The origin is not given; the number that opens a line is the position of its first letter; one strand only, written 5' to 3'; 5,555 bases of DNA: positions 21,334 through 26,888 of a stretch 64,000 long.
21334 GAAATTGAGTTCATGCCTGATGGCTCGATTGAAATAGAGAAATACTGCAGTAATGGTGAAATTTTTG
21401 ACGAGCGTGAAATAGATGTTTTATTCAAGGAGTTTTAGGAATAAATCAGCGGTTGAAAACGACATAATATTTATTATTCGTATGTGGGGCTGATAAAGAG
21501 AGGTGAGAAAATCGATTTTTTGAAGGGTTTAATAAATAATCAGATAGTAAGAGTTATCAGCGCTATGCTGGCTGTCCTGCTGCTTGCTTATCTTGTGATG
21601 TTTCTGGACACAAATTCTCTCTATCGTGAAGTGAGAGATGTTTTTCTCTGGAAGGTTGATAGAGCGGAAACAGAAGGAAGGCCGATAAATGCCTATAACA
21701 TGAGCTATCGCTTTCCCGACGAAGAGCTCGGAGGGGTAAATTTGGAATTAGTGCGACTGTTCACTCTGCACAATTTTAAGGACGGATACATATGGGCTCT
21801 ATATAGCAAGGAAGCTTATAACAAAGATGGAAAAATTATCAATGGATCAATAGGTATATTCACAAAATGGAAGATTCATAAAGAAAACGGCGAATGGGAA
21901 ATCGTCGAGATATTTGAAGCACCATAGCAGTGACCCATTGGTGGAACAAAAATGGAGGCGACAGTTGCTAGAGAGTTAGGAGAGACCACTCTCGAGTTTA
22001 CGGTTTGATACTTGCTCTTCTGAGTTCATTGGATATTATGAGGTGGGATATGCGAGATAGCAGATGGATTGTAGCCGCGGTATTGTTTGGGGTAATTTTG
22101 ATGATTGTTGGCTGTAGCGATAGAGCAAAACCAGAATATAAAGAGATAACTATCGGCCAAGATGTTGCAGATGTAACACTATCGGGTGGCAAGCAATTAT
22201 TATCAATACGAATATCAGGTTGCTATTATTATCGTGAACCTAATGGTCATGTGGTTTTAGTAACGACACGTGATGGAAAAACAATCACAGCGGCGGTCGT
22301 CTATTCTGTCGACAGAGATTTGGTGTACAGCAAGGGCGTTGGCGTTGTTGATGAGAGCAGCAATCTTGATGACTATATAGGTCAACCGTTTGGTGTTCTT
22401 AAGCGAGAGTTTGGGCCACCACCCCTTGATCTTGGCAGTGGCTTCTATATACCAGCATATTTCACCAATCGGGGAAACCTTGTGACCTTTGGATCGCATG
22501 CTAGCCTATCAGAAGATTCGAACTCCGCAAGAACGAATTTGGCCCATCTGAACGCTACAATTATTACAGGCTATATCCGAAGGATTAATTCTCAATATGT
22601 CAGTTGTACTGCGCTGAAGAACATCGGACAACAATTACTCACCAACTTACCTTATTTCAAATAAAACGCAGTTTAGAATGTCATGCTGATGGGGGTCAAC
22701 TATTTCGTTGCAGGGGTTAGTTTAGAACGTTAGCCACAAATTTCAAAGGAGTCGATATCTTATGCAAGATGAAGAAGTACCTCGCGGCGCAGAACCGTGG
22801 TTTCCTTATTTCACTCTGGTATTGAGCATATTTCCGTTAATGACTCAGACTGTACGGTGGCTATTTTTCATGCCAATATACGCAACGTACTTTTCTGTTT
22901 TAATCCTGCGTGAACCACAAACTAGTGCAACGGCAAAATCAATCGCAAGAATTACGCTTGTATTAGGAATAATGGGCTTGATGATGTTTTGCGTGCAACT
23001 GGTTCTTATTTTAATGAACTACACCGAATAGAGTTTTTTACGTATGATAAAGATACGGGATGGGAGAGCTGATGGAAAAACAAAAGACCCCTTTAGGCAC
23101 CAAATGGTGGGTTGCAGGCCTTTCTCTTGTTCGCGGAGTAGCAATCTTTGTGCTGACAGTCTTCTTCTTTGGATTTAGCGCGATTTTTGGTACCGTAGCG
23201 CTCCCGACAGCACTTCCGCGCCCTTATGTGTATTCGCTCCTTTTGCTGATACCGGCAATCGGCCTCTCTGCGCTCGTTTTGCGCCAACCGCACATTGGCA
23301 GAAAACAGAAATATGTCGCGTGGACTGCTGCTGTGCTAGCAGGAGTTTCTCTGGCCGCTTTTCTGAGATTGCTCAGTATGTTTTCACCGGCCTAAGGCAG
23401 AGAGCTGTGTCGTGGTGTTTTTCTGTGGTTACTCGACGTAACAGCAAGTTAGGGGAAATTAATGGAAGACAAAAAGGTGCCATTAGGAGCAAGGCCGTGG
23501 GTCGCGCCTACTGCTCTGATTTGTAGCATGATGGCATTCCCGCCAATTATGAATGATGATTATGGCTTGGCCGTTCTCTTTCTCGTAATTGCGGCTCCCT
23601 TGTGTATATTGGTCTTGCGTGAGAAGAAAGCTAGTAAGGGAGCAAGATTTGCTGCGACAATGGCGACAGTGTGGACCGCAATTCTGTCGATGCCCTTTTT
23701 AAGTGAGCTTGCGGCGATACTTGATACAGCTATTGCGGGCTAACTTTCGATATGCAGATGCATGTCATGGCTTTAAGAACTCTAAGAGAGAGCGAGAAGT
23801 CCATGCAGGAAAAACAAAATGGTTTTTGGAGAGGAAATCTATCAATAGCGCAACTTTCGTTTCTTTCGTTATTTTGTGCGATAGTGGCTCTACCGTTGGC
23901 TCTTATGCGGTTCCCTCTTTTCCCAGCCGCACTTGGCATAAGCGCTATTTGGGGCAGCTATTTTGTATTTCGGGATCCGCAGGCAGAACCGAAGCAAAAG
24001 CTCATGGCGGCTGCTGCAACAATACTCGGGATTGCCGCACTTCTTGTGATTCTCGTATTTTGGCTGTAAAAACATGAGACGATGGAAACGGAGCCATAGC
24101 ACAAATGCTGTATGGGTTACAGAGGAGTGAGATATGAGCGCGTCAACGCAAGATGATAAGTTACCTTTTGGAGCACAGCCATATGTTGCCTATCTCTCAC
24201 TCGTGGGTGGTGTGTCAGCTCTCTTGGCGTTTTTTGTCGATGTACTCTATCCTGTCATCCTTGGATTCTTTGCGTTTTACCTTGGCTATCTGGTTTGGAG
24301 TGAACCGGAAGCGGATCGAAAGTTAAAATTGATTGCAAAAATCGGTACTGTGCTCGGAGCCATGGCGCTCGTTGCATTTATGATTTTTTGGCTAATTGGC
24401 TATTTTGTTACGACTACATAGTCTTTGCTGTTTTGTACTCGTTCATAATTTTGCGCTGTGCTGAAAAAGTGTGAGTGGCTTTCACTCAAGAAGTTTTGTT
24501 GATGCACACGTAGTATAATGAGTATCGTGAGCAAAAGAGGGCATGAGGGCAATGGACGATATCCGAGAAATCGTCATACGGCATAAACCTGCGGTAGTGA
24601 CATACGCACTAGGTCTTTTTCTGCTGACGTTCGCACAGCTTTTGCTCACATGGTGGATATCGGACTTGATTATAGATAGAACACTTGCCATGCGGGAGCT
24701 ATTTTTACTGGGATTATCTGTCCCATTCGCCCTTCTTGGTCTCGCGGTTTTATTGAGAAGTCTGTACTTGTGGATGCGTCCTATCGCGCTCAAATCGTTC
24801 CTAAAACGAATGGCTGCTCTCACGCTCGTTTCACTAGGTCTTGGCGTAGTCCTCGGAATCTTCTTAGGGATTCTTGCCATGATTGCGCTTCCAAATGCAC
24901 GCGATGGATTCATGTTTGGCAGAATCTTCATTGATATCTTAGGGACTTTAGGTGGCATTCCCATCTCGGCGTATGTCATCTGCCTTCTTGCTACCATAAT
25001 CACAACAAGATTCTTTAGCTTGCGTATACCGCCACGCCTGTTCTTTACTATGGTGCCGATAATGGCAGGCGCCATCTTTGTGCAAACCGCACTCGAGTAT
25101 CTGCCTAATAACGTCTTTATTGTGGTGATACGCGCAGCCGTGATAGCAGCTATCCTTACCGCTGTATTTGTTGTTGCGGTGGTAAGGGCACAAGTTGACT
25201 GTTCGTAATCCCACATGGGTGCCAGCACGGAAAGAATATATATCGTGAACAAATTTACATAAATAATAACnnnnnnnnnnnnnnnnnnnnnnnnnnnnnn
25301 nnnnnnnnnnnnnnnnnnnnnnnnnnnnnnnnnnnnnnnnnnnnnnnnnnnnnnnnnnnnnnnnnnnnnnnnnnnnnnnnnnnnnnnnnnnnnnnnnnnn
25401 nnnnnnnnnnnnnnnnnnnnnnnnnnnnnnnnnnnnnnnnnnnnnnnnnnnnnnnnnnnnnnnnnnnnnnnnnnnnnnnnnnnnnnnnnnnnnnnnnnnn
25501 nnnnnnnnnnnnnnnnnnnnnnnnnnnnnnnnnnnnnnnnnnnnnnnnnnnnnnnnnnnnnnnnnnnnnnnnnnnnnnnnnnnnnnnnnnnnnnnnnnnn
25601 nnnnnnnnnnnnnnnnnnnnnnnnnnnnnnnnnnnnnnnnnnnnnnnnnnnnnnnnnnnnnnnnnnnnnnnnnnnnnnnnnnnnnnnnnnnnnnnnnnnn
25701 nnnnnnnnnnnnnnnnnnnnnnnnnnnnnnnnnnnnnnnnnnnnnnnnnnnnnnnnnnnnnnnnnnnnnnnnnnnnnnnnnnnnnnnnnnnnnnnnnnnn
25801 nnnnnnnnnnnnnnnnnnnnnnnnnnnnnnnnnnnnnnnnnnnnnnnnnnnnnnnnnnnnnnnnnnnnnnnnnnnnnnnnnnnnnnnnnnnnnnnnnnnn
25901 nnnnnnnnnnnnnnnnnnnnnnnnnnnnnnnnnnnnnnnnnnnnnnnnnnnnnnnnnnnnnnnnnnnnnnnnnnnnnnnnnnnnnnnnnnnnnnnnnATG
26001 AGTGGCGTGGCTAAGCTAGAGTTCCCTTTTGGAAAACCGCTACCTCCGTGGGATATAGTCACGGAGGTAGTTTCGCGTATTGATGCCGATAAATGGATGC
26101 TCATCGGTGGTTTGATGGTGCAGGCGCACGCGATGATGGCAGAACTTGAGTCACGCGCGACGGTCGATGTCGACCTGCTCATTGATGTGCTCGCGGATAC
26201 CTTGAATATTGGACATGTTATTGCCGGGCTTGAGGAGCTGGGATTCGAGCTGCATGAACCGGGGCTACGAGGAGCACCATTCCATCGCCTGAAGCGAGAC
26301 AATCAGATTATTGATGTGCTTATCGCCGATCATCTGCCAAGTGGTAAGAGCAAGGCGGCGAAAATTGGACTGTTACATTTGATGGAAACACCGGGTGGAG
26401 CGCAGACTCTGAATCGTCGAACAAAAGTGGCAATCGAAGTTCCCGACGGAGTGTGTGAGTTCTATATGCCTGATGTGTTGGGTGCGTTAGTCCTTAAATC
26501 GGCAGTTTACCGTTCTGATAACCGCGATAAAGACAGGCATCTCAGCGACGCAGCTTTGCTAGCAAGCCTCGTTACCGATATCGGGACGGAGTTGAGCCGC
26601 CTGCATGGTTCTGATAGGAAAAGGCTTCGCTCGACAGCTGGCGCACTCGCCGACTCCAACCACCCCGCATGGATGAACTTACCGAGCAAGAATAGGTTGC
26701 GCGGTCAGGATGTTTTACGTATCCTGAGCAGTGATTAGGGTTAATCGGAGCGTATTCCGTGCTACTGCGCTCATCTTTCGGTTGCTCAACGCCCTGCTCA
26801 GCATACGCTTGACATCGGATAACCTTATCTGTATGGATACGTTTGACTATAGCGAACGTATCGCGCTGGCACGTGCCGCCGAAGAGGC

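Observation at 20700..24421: Six paralogous ~90-aa three-TM modules (one fused, five in tandem): a diversifying membrane-protein array of unknown family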

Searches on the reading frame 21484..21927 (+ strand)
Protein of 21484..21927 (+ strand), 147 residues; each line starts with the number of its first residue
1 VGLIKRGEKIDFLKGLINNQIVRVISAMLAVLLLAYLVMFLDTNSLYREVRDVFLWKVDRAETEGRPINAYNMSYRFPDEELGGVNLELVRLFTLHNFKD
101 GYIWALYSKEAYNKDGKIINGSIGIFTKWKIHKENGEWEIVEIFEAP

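Call 16: search_protein_families(library=pfam, proteins=[window:21484-21927:+], max_evalue=0.1)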
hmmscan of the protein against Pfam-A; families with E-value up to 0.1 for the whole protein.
window:21484-21927:+ (147 aa): 0 families

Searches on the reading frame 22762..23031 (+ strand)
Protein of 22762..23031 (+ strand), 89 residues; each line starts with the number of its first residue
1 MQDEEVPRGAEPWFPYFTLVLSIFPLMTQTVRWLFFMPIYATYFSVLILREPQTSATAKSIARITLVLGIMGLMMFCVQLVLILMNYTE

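Call 6: search_protein_families(library=pfam, proteins=[window:22762-23031:+], max_evalue=1)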
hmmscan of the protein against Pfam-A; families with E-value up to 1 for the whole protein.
window:22762-23031:+ (89 aa): 1 family
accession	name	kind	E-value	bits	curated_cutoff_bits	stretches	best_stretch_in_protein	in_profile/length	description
PF01529.25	DHHC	-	0.0057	17.2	28.7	1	13-89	50-126/133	DHHC palmitoyltransferase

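Call 55: search_protein_families(library=ncbifam, proteins=[window:22762-23031:+], max_evalue=0.1)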
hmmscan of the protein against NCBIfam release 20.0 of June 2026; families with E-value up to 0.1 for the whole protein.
window:22762-23031:+ (89 aa): 1 family
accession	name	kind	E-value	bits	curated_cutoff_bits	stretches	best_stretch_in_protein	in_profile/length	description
NF006906.0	PRK09400.1-1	equivalog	0.039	13.5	95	1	50-85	25-60/62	preprotein translocase subunit SecE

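Call 78: search_protein_families(library=phrogs, proteins=[window:22762-23031:+], max_evalue=0.01)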
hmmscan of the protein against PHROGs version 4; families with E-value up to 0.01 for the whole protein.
window:22762-23031:+ (89 aa): 0 families

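Call 79: search_protein_families(library=padloc, proteins=[window:22762-23031:+], max_evalue=0.01)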
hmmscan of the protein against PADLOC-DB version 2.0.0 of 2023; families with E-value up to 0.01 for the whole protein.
window:22762-23031:+ (89 aa): 0 families

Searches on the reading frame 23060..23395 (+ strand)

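Call 6: search_protein_families(library=pfam, proteins=[window:23060-23395:+], max_evalue=1)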
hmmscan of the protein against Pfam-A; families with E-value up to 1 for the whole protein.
window:23060-23395:+ (111 aa): 1 family
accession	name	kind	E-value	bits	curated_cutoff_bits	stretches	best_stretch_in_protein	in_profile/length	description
PF19558.4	DUF6080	-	0.0094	15.1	27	1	30-101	139-205/447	Family of unknown function (DUF6080)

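Call 55: search_protein_families(library=ncbifam, proteins=[window:23072-23395:+], max_evalue=0.1)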
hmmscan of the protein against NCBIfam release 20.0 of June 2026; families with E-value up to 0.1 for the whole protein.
window:23072-23395:+ (107 aa): 0 families

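Call 78: search_protein_families(library=phrogs, proteins=[window:23072-23395:+], max_evalue=0.01)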
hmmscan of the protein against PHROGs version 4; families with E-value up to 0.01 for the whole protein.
window:23072-23395:+ (107 aa): 0 families

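Call 79: search_protein_families(library=padloc, proteins=[window:23072-23395:+], max_evalue=0.01)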
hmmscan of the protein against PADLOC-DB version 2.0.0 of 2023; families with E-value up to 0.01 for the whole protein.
window:23072-23395:+ (107 aa): 0 families

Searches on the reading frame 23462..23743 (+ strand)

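Call 6: search_protein_families(library=pfam, proteins=[window:23462-23743:+], max_evalue=1)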
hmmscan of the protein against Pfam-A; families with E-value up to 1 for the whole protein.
window:23462-23743:+ (93 aa): 0 families

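Call 55: search_protein_families(library=ncbifam, proteins=[window:23462-23743:+], max_evalue=0.1)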
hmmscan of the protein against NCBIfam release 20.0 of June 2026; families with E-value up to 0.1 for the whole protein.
window:23462-23743:+ (93 aa): 1 family
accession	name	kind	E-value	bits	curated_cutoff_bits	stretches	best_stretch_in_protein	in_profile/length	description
TIGR02206.1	intg_mem_TP0381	subfamily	0.018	14.4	75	1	23-77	114-168/222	TMEM164-related integral membrane acyltransferase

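Call 78: search_protein_families(library=phrogs, proteins=[window:23462-23743:+], max_evalue=0.01)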
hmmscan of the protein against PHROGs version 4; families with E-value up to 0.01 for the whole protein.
window:23462-23743:+ (93 aa): 0 families

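Call 79: search_protein_families(library=padloc, proteins=[window:23462-23743:+], max_evalue=0.01)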
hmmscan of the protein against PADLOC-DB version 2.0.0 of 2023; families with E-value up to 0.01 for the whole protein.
window:23462-23743:+ (93 aa): 0 families

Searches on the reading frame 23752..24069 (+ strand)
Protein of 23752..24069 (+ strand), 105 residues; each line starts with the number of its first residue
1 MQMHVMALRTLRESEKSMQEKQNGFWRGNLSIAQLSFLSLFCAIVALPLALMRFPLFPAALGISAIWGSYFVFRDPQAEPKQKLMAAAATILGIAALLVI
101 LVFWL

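Call 6: search_protein_families(library=pfam, proteins=[window:23752-24069:+], max_evalue=1)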
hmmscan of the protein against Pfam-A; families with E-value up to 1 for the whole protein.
window:23752-24069:+ (105 aa): 1 family
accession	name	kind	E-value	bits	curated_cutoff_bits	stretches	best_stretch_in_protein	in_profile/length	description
PF11992.13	TgpA_N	-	0.0031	17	30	1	38-104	2-66/333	TgpA N-terminal domain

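Call 55: search_protein_families(library=ncbifam, proteins=[window:23803-24069:+], max_evalue=0.1)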
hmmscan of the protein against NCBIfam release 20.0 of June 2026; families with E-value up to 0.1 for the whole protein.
window:23803-24069:+ (88 aa): 2 families
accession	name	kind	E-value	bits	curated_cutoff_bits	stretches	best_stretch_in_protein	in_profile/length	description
NF005733.0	PRK07558.1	equivalog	0.00015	21.8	85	1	32-85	11-70/75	F0F1 ATP synthase subunit C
NF009525.0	PRK12887.1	equivalog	0.036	13.4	226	1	11-86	94-167/310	homogentisate phytyltransferase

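Call 78: search_protein_families(library=phrogs, proteins=[window:23803-24069:+], max_evalue=0.01)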
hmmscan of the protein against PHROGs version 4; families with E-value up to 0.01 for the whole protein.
window:23803-24069:+ (88 aa): 0 families

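Call 79: search_protein_families(library=padloc, proteins=[window:23803-24069:+], max_evalue=0.01)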
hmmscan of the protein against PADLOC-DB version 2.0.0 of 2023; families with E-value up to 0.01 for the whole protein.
window:23803-24069:+ (88 aa): 0 families

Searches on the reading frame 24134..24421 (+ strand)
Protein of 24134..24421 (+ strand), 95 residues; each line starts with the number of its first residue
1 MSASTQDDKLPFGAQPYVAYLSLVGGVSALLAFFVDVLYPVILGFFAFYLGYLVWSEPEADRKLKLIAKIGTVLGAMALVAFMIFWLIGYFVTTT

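Call 6: search_protein_families(library=pfam, proteins=[window:24134-24421:+], max_evalue=1)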
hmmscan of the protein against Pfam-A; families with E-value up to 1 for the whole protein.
window:24134-24421:+ (95 aa): 1 family
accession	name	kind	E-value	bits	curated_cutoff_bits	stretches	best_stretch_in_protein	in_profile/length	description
PF12725.13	DUF3810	-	0.42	10.4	28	1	21-93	10-86/311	Protein of unknown function (DUF3810)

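Call 55: search_protein_families(library=ncbifam, proteins=[window:24134-24421:+], max_evalue=0.1)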
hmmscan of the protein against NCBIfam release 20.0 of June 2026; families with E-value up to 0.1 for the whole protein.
window:24134-24421:+ (95 aa): 0 families

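Call 78: search_protein_families(library=phrogs, proteins=[window:24134-24421:+], max_evalue=0.01)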
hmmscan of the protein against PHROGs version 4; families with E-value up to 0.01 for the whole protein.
window:24134-24421:+ (95 aa): 0 families

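Call 79: search_protein_families(library=padloc, proteins=[window:24134-24421:+], max_evalue=0.01)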
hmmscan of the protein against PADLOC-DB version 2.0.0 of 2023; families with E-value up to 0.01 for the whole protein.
window:24134-24421:+ (95 aa): 0 families

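Call 81: search_dna_similar(query=window:24134-24421:+, collection=plasmids, mode=protein, max_evalue=0.001, max_rows=10)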
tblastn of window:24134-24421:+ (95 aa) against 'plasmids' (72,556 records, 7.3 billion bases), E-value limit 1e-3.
No match.

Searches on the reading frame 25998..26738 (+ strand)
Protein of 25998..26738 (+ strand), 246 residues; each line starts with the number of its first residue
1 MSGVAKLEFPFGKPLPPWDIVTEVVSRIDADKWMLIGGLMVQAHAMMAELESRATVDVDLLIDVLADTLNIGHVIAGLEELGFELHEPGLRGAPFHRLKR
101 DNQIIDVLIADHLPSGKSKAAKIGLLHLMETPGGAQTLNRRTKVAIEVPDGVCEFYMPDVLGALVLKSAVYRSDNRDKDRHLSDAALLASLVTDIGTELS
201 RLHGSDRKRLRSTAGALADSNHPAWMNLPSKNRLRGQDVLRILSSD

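Call 16: search_protein_families(library=pfam, proteins=[window:25998-26738:+], max_evalue=0.1)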
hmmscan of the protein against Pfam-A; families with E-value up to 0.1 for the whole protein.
window:25998-26738:+ (246 aa): 0 families

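Call 79: search_protein_families(library=padloc, proteins=[window:25998-26738:+], max_evalue=0.01)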
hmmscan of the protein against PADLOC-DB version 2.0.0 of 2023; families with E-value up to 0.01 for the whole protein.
window:25998-26738:+ (246 aa): 2 families
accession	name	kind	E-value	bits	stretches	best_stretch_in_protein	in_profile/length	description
PDLC02314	AbiEii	-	0.0051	14.1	1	25-64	45-80/290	AbiEii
PDLC02326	AbiEii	-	0.0095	14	0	32-70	46-81/133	AbiEii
